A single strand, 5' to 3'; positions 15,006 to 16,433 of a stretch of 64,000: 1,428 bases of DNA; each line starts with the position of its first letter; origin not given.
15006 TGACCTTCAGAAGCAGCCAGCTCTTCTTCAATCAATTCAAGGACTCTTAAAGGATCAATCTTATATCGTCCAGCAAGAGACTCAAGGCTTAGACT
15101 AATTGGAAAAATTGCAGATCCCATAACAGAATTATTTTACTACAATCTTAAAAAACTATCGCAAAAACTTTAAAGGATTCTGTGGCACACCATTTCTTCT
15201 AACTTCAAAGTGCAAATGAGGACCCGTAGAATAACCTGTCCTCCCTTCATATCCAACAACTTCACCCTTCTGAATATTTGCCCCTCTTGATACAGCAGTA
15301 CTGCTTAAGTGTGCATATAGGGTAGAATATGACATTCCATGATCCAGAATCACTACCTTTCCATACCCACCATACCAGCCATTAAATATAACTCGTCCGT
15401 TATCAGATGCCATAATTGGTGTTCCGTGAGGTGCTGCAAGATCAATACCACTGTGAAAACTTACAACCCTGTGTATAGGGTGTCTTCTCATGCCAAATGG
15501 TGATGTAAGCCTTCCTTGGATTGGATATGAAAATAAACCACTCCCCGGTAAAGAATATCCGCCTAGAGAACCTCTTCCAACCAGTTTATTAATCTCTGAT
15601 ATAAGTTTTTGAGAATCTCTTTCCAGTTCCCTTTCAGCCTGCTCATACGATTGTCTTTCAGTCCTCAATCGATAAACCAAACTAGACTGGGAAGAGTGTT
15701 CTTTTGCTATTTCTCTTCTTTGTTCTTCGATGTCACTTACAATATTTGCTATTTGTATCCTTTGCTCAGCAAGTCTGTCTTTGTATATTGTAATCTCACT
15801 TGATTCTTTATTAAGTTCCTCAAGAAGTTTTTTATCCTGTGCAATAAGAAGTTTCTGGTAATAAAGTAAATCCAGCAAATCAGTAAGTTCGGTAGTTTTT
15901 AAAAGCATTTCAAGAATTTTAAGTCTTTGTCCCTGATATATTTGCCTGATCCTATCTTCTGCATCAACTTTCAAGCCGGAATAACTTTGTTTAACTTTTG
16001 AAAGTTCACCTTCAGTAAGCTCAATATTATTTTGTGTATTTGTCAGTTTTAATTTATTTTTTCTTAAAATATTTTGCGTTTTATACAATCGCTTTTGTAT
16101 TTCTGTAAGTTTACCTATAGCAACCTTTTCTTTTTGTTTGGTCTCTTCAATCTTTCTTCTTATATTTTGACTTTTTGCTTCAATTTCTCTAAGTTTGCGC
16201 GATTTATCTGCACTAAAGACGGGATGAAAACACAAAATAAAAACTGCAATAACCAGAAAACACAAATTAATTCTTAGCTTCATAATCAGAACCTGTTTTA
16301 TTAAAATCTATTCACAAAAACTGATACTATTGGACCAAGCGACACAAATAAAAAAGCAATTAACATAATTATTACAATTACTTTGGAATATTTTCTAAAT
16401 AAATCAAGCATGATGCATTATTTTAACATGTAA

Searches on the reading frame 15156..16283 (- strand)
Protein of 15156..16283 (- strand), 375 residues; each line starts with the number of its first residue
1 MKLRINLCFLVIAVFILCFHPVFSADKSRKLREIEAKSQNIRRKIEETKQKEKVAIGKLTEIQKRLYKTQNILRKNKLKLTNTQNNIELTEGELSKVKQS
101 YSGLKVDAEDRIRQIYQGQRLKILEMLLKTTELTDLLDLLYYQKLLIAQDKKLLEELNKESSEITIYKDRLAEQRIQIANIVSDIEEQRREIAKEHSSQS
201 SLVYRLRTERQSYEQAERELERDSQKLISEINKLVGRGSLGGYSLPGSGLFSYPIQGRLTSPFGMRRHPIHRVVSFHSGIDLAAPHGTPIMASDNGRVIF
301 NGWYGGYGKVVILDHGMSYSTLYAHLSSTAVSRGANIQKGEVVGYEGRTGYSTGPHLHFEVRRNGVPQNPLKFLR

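Call 8: search_protein_families(library=pfam, proteins=[window:15156-16283:-], max_evalue=0.001)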
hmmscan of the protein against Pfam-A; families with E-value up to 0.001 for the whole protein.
window:15156-16283:- (375 aa): 2 families
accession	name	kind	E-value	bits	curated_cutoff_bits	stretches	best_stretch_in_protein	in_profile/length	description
PF01551.29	Peptidase_M23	-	7.9e-36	122.6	28.7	1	276-370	2-96/96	Peptidase family M23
PF24568.1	CC_PcsB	-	0.00096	19.4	27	1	109-164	16-72/75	Peptidoglycan hydrolase PcsB, coiled-coil domain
